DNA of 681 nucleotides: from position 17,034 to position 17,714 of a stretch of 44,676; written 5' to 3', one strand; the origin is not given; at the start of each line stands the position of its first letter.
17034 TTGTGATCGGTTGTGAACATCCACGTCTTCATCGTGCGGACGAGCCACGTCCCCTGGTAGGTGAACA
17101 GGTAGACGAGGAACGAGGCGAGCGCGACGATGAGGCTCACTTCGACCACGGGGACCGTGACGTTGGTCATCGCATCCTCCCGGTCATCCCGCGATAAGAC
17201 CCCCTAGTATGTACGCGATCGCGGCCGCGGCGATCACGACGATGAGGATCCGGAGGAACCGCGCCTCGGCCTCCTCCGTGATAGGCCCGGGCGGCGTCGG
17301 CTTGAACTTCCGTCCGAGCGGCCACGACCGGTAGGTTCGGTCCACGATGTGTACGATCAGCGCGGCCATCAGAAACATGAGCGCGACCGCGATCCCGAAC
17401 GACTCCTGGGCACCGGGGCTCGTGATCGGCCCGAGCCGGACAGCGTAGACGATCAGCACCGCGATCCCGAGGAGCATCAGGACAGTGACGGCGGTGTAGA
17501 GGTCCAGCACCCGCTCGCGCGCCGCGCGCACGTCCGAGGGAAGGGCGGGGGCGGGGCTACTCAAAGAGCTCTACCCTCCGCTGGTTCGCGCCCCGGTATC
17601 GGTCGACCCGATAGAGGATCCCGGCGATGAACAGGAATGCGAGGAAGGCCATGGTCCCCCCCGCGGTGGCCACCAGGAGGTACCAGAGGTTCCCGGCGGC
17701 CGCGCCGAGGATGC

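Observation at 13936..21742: One tightly coupled ~7.8 kb operon joins Tat export genes, Rieske/cytochrome b, oxidase subunit I and heme O/A synthases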

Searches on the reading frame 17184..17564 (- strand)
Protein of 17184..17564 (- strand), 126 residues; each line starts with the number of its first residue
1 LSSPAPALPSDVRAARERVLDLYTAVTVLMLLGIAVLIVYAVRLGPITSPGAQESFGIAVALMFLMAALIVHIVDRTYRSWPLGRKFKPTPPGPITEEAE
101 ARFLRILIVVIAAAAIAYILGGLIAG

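Call 4: search_protein_families(library=pfam, max_evalue=0.01, proteins=[window:17184-17564:-])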
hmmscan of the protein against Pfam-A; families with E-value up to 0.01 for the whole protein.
window:17184-17564:- (126 aa): 0 families

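Call 8: find_homologous_proteins(query=window:17184-17564:-, max_evalue=0.001)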
Query window:17184-17564:- (126 aa): 357 proteins with E <= 0.001 among 582 candidates; the best 120 are listed.
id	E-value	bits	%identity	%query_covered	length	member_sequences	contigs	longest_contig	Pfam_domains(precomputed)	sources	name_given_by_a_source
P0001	3.9e-70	251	99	100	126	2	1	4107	-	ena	-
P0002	2.2e-62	226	89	100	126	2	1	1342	-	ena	-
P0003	6.6e-60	218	84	99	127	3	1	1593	-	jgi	-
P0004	3.9e-59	216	85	99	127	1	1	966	-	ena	-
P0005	4.0e-58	212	82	100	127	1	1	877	-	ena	-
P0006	1.0e-57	211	81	100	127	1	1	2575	-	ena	-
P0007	2.1e-56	207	79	100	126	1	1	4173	-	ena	-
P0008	7.9e-53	195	80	89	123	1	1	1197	-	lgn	-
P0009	1.5e-52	195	76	100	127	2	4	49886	-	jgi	-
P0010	3.4e-52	193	77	100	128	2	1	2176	-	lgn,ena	-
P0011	3.8e-52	193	76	92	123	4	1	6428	-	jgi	-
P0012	1.2e-51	192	71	98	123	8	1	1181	-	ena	-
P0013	1.3e-51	191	73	95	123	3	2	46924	-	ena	-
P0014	1.7e-51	191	75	99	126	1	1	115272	-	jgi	jgi:hypothetical protein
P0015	1.7e-51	191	79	93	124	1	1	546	-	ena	-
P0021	9.7e-51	189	73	96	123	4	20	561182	-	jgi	-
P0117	1.8e-46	175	64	99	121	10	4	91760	-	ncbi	ncbi:MAG: hypothetical protein ACLQD9_07915 [Thermoplasmata archaeon]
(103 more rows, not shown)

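Call 10: find_encoding_contigs(protein=P0021, flank=10000, max_places=2)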
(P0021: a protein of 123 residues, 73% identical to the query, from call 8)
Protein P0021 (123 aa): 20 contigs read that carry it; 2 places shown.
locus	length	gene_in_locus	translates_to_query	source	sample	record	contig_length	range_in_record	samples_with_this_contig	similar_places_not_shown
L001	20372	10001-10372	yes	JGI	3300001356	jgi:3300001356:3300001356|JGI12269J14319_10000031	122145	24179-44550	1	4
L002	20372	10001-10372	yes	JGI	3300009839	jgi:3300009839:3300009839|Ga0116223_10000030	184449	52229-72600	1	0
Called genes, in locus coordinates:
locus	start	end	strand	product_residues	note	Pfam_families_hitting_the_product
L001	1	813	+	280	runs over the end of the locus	PF00571:CBS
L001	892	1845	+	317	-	-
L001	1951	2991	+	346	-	-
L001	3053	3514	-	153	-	PF00116:COX2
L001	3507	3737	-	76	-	-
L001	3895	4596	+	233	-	PF06525:SoxE (weak)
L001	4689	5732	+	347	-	PF04014:MazE_antitoxin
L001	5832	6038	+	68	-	PF02416:TatA_B_E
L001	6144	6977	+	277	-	PF00902:TatC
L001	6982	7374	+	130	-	-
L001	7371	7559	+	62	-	-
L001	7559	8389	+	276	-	PF00355:Rieske (weak)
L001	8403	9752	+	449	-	PF00033:Cytochrome_B, PF13631:Cytochrom_B_N_2, PF00032:Cytochrom_B_C (weak)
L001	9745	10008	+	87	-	-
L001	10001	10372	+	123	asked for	-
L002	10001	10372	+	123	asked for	-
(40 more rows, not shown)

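Call 11: find_encoding_contigs(protein=P0117, flank=10000, max_places=2)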
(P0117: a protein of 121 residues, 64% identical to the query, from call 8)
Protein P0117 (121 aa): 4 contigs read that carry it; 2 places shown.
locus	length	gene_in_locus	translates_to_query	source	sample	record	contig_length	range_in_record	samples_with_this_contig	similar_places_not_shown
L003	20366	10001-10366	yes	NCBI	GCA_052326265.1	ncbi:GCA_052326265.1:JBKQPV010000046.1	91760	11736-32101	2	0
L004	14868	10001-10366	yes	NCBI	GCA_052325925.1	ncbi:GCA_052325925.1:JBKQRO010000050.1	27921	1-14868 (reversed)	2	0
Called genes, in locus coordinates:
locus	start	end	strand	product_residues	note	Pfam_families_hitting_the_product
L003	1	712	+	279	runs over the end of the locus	PF00571:CBS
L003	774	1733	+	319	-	-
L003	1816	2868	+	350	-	-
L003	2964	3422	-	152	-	PF00116:COX2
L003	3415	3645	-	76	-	-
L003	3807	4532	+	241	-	-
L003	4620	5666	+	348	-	PF04014:MazE_antitoxin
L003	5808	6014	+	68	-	PF02416:TatA_B_E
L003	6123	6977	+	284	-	PF00902:TatC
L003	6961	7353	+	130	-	-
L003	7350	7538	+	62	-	-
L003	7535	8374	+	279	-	PF00355:Rieske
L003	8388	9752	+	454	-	PF00033:Cytochrome_B, PF13631:Cytochrom_B_N_2, PF00032:Cytochrom_B_C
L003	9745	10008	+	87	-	-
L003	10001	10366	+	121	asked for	-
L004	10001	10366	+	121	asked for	-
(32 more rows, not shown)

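Call 21: search_protein_families(library=pfam, max_evalue=10, proteins=[window:17184-17564:-])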
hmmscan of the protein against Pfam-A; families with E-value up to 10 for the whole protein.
window:17184-17564:- (126 aa): 9 families
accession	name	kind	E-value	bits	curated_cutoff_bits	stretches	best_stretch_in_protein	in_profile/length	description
PF06781.17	CrgA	-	0.015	15.9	24.8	1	24-71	37-84/89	Cell division protein CrgA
PF01292.26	Ni_hydr_CYTB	-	0.099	12.8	30.1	1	22-124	11-120/179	Prokaryotic cytochrome b561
PF04290.18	DctQ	-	0.44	10.9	28.3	1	8-81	57-130/132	Tripartite ATP-independent periplasmic transporters, DctQ component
PF02656.20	DUF202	-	0.61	11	23.4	1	27-74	16-57/68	Domain of unknown function (DUF202)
PF20082.4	DUF6476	-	1.2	9.5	24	1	97-117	2-22/91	Family of unknown function (DUF6476)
PF01757.29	Acyl_transf_3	-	1.3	8.5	31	1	21-82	209-270/326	Acyltransferase domain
PF03600.22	CitMHS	-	3.1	7.3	31.9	1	26-77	11-58/336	Citrate transporter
PF08019.17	EptA_B_N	-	3.4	8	22.3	1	19-81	62-121/152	Phosphoethanolamine transferase EptA/EptB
PF20088.4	DUF6480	-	6.5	7.2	25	0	22-44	55-77/78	Family of unknown function (DUF6480)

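Call 28: predict_structure(alignment_id=A1)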
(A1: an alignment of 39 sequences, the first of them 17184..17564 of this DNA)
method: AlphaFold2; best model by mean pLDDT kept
length: 126 residues; sequences in the alignment: 39
mean_pLDDT: 77.4   pTM: 0.43
mean pLDDT of the five models: 77.4, 70.0, 66.3, 64.7, 63.2
residues with pLDDT >= 90: 10; 70-90: 88; 50-70: 25; < 50: 3
segments of 3 or more residues with pLDDT < 50: 1-3
pLDDT, mean of each block of 10 residues (from residue 1): 60 82 86 82 71 75 84 77 61 78 90 87 71
secondary structure, 60 per line:
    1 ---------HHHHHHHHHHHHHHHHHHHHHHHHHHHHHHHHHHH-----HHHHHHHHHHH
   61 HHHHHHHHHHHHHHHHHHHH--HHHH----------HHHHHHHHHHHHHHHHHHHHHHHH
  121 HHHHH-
elements in order: H10-44 H50-80 H83-86 H97-125

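Call 29: search_protein_representatives(protein=window:17184-17564:-)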
Query: 126 residues. Proteins with E-value up to 0.001 (for the whole library): 10; up to 1e-10: 5; up to 1e-30: 2. The best 10 are listed.
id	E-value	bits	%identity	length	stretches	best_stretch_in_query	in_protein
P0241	3.6e-41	156.2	63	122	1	10-124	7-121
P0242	2.5e-33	130.9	53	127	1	5-124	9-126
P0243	3.7e-22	94.8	45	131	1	6-124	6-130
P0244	1.4e-15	73.7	69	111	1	10-68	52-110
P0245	1.6e-13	67.0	54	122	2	12-53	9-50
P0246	7.6e-10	55.2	62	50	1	78-125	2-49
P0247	6.5e-07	45.7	39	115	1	9-83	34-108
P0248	2.4e-06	43.9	54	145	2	10-53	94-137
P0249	2.5e-05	40.6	44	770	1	16-81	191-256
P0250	3.4e-04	36.9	40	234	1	9-83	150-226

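Call 33: fold_search(model_id=the predicted structure, library=pdb)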
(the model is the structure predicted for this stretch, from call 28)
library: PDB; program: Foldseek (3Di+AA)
matches with E <= 10: 0; with E <= 0.001: 0
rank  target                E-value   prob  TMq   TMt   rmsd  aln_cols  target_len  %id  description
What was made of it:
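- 17184..17564 (-): orf126: three-helix membrane protein, probable CoxI-associated subunit. The AlphaFold2 model shows 3 helices (pLDDT 77) with no Foldseek match (calls 28, 33).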

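Call 34: find_related_loci(query=A3, collection=genome_contigs, flank=10000)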
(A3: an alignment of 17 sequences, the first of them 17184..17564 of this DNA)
Query A3 (126 aa) in genome_contigs; peptide patterns used: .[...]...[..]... (x = any residue, [..] = any of these).
65 stretches matched a pattern; 59 encode a relative of the query (tblastn E <= 1e-3); 59 distinct loci.
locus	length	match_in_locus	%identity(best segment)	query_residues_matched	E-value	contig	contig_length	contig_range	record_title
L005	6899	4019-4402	73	1-126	7e-57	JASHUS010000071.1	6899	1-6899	MAG: Thermoplasmata archaeon isolate JOPF185 JOPF_A06C_contig_100359, whole genome shotgun sequence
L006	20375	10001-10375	80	2-126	1e-55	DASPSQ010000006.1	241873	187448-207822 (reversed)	MAG TPA_asm: Thermoplasmata archaeon isolate SMAG_U12255 k141_1790553, whole genome shotgun sequence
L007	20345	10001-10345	72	11-125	1e-54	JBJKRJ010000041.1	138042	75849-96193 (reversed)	MAG: Thermoplasmata archaeon isolate Bin_56 S1Ck127_2541209_flag_0_multi_21.9970_len_138042, whole genome shotgun sequen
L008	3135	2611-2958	72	10-125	1e-53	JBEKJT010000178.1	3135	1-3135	MAG: Thermoplasmata archaeon isolate SPRUCE 32 SPRUCE_32_178, whole genome shotgun sequence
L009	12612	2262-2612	72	9-125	5e-54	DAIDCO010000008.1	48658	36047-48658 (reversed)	MAG TPA_asm: bacterium isolate clean3188 NODE_8_length_48658_cov_9.978345, whole genome shotgun sequence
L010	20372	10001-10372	66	1-126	2e-53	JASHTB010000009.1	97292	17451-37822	MAG: Thermoplasmata archaeon isolate JOPF142 JOPF_A102_contig_12378, whole genome shotgun sequence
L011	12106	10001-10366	68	1-124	8e-52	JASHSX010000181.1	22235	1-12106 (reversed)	MAG: Thermoplasmata archaeon isolate JOPF138 JOPF_A14C_contig_166942, whole genome shotgun sequence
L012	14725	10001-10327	72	16-124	5e-51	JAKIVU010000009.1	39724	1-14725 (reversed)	MAG: Thermoplasmata archaeon isolate AcS1-36 NODE_2090_length_39724_cov_14.524969, whole genome shotgun sequence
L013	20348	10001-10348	70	10-125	5e-51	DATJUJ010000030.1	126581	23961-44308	MAG TPA_asm: Thermoplasmata archaeon isolate SMAG_U15043 k141_3975857, whole genome shotgun sequence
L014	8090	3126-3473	70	10-125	5e-51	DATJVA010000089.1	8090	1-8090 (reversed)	MAG TPA_asm: Thermoplasmata archaeon isolate SMAG_U15060 k141_1212239, whole genome shotgun sequence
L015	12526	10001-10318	76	21-126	5e-51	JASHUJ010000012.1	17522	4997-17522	MAG: Thermoplasmata archaeon isolate JOPF176 JOPF_N14C_contig_15201, whole genome shotgun sequence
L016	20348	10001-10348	65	10-125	1e-50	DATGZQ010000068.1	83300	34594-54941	MAG TPA_asm: Thermoplasmata archaeon isolate SMAG_U10668 k141_1347413, whole genome shotgun sequence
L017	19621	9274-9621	74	10-125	8e-51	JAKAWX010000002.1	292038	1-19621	MAG: Thermoplasmata archaeon isolate YP4.bin89 NODE_20_length_292038_cov_4.378064, whole genome shotgun sequence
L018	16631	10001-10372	64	1-125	9e-51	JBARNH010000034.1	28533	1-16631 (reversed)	MAG: Thermoplasmata archaeon isolate MFD06118_ilm_asm_bin36 k127_539809, whole genome shotgun sequence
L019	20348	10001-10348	65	10-125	2e-50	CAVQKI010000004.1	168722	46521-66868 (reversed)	MAG: uncultured Thermoplasmata archaeon isolate MFD00008.bin.2.14 genome assembly, contig: contig_53006, whole genome sh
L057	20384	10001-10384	52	2-124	2e-31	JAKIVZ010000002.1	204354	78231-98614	MAG: Candidatus Lutacidiplasma silvani isolate AcS3-62 NODE_15_length_204354_cov_13.610453, whole genome shotgun sequenc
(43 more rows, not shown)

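Call 37: find_related_loci(query=P0249, collection=metagenome_contigs, flank=10000)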
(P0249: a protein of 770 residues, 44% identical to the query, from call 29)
Query P0249 (770 aa) in metagenome_contigs; peptide patterns used: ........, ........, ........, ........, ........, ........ (x = any residue, [..] = any of these).
24 stretches matched a pattern; 2 encode a relative of the query (tblastn E <= 1e-3); 2 distinct loci.
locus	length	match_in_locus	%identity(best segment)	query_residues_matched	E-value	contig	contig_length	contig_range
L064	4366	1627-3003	42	279-742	4e-113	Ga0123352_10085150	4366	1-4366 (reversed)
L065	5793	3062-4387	44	279-717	2e-111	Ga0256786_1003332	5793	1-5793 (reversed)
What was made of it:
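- Tried and rejected: A metagenome scan with the fused protein returned only unrelated CoxI genes at 42-44% identity (call 37).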

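Call 38: find_homologous_proteins(query=P0249, max_evalue=1e-10)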
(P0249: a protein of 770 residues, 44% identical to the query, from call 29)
Query P0249 (770 aa): 1373 proteins with E <= 1e-10 among 8000 candidates; the best 120 are listed.
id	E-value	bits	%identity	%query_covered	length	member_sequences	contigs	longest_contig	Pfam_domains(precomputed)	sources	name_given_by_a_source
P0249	0.0e+0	1714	100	100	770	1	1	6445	PF00115.26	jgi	jgi:cytochrome c oxidase subunit I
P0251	0.0e+0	1353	76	100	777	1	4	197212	PF00115.26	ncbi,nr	ncbi:MAG: cbb3-type cytochrome c oxidase subunit I [Euryarchaeota archaeon]|nr:cbb3-type cytochrome 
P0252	0.0e+0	1336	75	100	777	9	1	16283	PF00115.26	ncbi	-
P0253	0.0e+0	1139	69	97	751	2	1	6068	PF00115.26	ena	-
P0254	0.0e+0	1117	66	97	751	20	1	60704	PF00115.26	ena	-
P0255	0.0e+0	1052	64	99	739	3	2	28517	PF00115.26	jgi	jgi:heme/copper-type cytochrome/quinol oxidase subunit 1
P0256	0.0e+0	1023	64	95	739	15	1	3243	PF00115.26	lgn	-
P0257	3.5e-207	708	62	66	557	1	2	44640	PF00115.26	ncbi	-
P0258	6.4e-207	708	64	65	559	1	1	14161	PF00115.26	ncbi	-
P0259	4.7e-206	705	64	65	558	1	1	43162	PF00115.26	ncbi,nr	ncbi:MAG TPA: cbb3-type cytochrome c oxidase subunit I [Thermoplasmata archaeon]|nr:cbb3-type cytoch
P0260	5.4e-206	705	63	65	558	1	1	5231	PF00115.26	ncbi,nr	ncbi:MAG TPA: cbb3-type cytochrome c oxidase subunit I [Thermoplasmata archaeon]|nr:cbb3-type cytoch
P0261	9.2e-206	704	64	65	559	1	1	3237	PF00115.26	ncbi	-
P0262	1.7e-205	703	62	65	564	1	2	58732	PF00115.26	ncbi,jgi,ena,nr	ncbi:MAG TPA: cbb3-type cytochrome c oxidase subunit I [Thermoplasmata archaeon]|nr:cbb3-type cytoch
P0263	2.2e-205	703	64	65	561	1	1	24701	PF00115.26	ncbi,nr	ncbi:MAG: cbb3-type cytochrome c oxidase subunit I [Thermoplasmata archaeon]|nr:cbb3-type cytochrome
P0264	4.5e-205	702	63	65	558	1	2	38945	PF00115.26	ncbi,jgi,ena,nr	ncbi:MAG TPA: cbb3-type cytochrome c oxidase subunit I [Thermoplasmata archaeon]|nr:cbb3-type cytoch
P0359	3.5e-197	675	59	68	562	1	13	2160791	PF00115.26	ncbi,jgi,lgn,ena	-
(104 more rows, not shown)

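Call 39: find_encoding_contigs(protein=P0251, flank=10000, max_places=1)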
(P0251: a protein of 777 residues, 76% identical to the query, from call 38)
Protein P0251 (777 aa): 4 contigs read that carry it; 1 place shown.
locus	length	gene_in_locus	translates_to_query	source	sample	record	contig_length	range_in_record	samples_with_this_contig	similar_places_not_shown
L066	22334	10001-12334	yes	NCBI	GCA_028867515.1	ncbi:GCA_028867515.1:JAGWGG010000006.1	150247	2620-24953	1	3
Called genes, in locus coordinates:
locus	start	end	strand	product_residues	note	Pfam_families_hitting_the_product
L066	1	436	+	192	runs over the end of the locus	PF13580:SIS_2, PF01380:SIS (faint)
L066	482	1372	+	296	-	PF00571:CBS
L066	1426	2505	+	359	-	PF13473:Cupredoxin_1 (faint)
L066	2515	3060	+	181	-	PF08002:DUF1697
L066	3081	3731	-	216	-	PF00116:COX2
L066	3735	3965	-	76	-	-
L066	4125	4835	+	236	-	PF00127:Copper-bind (weak)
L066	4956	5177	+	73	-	PF02416:TatA_B_E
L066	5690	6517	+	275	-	PF00902:TatC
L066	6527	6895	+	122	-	-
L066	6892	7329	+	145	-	-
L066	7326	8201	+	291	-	-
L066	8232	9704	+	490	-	PF00033:Cytochrome_B, PF13631:Cytochrom_B_N_2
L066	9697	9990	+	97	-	-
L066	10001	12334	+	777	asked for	PF00115:COX1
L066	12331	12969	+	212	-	PF02628:COX15-CtaA (weak)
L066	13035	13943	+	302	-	PF01040:UbiA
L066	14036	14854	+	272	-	-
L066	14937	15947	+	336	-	-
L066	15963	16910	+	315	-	PF02511:Thy1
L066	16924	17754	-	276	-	-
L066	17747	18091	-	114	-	-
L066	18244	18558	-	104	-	-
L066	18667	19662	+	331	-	PF00483:NTP_transferase, PF12804:NTP_transf_3, PF00132:Hexapep (faint), PF24894:Hexapep_GlmU (weak), PF25084:LbH_EIF2B (weak), PF25087:GMPPB_C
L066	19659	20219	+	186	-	PF00583:Acetyltransf_1, PF13673:Acetyltransf_10 (faint), PF13508:Acetyltransf_7 (weak)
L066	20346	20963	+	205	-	PF02525:Flavodoxin_2, PF03358:FMN_red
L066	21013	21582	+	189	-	PF00583:Acetyltransf_1, PF13673:Acetyltransf_10, PF13508:Acetyltransf_7, PF13527:Acetyltransf_9 (weak)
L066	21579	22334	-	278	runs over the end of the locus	PF01791:DeoC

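Call 40: find_encoding_contigs(protein=P0254, flank=10000, max_places=1)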
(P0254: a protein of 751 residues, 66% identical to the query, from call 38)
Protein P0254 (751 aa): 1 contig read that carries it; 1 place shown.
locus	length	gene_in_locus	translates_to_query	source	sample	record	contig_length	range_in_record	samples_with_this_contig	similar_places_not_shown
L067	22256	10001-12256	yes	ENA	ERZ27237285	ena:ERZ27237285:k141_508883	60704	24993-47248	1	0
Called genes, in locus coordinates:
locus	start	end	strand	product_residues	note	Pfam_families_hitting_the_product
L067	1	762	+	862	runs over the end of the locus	PF09364:XFP_N, PF03894:XFP, PF09363:XFP_C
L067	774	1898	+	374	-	PF00871:Acetate_kinase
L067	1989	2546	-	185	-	PF00116:COX2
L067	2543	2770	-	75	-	-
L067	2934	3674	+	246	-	PF00127:Copper-bind (weak)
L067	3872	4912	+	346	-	PF04014:MazE_antitoxin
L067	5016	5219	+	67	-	PF02416:TatA_B_E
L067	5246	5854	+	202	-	-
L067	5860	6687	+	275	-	PF00902:TatC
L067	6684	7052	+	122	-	-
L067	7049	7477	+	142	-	-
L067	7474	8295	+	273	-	-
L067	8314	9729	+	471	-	PF00033:Cytochrome_B, PF13631:Cytochrom_B_N_2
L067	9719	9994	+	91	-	-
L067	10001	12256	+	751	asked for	PF00115:COX1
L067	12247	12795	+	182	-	PF02628:COX15-CtaA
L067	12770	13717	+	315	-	PF01040:UbiA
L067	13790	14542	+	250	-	-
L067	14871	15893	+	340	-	PF07690:MFS_1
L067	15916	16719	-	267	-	-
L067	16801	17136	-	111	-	-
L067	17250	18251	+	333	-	PF00483:NTP_transferase, PF12804:NTP_transf_3, PF00132:Hexapep (faint), PF24894:Hexapep_GlmU (weak), PF25084:LbH_EIF2B (weak), PF25087:GMPPB_C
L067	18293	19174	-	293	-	PF04055:Radical_SAM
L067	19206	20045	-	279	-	PF01791:DeoC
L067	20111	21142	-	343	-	PF08240:ADH_N, PF16912:Glu_dehyd_C (weak), PF00107:ADH_zinc_N, PF13602:ADH_zinc_N_2 (weak)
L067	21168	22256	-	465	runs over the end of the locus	PF00202:Aminotran_3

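Call 41: find_encoding_contigs(protein=P0359, flank=10000, max_places=1)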
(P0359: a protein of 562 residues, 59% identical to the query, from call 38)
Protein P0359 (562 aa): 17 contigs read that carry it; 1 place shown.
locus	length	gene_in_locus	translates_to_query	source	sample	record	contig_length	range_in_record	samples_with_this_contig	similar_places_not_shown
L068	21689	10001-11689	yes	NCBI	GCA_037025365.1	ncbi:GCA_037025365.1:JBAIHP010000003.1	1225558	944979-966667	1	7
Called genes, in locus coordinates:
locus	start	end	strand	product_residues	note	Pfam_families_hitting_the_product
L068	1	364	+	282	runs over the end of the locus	PF00571:CBS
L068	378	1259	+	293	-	-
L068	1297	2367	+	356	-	-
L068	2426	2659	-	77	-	-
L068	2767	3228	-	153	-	PF00116:COX2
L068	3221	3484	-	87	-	-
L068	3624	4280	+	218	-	-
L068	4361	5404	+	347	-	PF04014:MazE_antitoxin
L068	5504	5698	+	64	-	PF02416:TatA_B_E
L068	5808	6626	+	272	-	PF00902:TatC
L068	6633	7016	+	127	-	-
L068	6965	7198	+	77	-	-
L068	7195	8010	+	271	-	PF00355:Rieske (weak)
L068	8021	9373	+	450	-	PF00033:Cytochrome_B, PF13631:Cytochrom_B_N_2, PF00032:Cytochrom_B_C (weak)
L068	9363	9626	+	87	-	-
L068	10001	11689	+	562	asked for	PF00115:COX1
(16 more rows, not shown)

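Call 65: search_solved_structures(query=A1, max_evalue=10)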
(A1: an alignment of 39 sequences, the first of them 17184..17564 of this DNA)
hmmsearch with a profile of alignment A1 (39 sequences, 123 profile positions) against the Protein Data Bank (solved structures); distinct sequences matched with E-value up to 10: 0.

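Call 77: predict_structure(alignment_id=A4)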
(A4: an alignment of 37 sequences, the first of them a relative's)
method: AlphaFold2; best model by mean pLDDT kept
length: 777 residues; sequences in the alignment: 37
mean_pLDDT: 63.2   pTM: 0.61
mean pLDDT of the five models: 63.2, 61.7, 59.9, 59.4, 53.3
residues with pLDDT >= 90: 25; 70-90: 261; 50-70: 304; < 50: 187
segments of 3 or more residues with pLDDT < 50: 23-27, 31-69, 123-154, 161-164, 191-200, 221-236, 257-259, 261-264, 415-418, 494-496, 498-510, 546-555, 573-577, 644-650, 717-725
pLDDT, mean of each block of 10 residues (from residue 1): 69 71 49 41 37 37 44 54 61 61 54 56 41 32 36 51 56 73 62 45 52 52 45 45 52 50 49 61 74 88 89 78 75 67 72 84 86 79 83 83 60 50 75 83 84 68 76 74 64 51 40 52 57 69 52 50 53 51 58 58 61 69 77 64 48 59 76 85 87 91 80 55 52 74 86 90 89 63
secondary structure, 60 per line:
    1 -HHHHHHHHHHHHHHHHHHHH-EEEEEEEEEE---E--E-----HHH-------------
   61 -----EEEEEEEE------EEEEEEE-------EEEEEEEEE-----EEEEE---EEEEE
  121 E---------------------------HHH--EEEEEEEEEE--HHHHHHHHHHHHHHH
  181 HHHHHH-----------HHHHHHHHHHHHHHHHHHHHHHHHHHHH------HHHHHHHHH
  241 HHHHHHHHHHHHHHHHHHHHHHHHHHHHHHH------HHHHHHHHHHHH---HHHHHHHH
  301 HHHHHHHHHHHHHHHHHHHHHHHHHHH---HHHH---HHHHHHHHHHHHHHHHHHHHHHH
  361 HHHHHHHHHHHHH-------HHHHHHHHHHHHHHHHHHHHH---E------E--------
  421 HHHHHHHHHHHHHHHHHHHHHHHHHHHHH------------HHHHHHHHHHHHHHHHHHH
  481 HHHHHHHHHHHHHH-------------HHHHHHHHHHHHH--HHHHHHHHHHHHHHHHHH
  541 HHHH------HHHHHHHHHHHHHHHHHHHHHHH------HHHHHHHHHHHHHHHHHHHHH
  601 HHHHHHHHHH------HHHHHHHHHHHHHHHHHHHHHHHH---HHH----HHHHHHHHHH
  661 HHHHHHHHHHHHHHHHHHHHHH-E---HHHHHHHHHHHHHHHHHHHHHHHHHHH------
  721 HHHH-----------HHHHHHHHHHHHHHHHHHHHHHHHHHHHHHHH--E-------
elements in order (helices of 4 or more, strands of 3 or more residues): H2-21 E23-32 E66-73 E80-86 E94-102 E108-112 E116-121 E154-163 H166-186 H198-225 H232-271 H278-289 H293-327 H331-334 H338-373 H381-401 H421-449 H462-494 H508-520 H523-544 H551-573 H580-610 H617-640 H651-682 H688-714 H721-724 H736-767
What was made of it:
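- The AlphaFold2 model of the fused CoxI was too poor to show how the orf126 helices pack (call 77).
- Tried and rejected: It says nothing about packing (call 77).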
